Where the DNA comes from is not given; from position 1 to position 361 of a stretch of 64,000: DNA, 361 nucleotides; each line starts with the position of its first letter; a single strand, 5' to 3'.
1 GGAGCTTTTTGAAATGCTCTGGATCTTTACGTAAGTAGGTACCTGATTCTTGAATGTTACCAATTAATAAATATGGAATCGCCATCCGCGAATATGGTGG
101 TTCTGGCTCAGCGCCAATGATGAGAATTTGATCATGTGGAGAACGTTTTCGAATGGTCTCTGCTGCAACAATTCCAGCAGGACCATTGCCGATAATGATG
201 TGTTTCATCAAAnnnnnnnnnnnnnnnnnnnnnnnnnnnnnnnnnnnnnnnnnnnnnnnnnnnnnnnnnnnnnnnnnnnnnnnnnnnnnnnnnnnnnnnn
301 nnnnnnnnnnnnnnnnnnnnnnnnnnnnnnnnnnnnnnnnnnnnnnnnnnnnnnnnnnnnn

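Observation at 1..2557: Complete tungsten-family AorABC operon in an apparently aerobic freshwater-type betaproteobacterium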

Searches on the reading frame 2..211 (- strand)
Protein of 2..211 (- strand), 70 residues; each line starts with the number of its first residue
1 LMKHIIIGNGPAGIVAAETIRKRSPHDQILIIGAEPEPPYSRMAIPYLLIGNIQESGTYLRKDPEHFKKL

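Call 3: search_protein_families(library=pfam, proteins=[window:2-211:-])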
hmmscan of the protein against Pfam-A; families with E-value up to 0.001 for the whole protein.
window:2-211:- (70 aa): 1 family
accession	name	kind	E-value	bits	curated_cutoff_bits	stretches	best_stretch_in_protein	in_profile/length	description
PF07992.20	Pyr_redox_2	-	4e-07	30.2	26.1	1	2-55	1-52/291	Pyridine nucleotide-disulphide oxidoreductase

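Call 4: search_protein_families(library=ncbifam, proteins=[window:2-211:-])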
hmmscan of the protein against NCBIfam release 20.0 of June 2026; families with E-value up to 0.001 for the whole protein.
window:2-211:- (70 aa): 7 families
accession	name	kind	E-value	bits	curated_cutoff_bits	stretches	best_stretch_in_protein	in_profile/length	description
NF041682.1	ant_diox_AndAa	equivalog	5e-08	32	650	1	3-45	5-47/406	anthranilate 1,2-dioxygenase system ferredoxin--NAD(+) reductase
TIGR03385.1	CoA_CoA_reduc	equivalog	4.7e-06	25.7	578.8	1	3-68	1-66/439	CoA-disulfide reductase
NF045765.1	PhenlGlyoxDHPadH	equivalog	1.1e-05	24.5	475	1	3-67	4-67/416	NADH-dependent phenylglyoxylate dehydrogenase subunit epsilon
NF042949.2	3PPDioc_HcaD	equivalog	3.2e-05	22.9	450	1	4-44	4-44/386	3-phenylpropionate/cinnamic acid dioxygenase ferredoxin--NAD(+) reductase subunit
TIGR02374.1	nitri_red_nirB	equivalog_domain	0.00046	18.7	578.35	1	5-46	2-45/794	nitrite reductase large subunit NirB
NF010037.0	PRK13512.1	equivalog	0.00062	18.7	394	1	1-68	1-68/438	CoA-disulfide reductase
NF007123.0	PRK09564.1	equivalog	0.00063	18.5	458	1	2-69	1-68/444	CoA-disulfide reductase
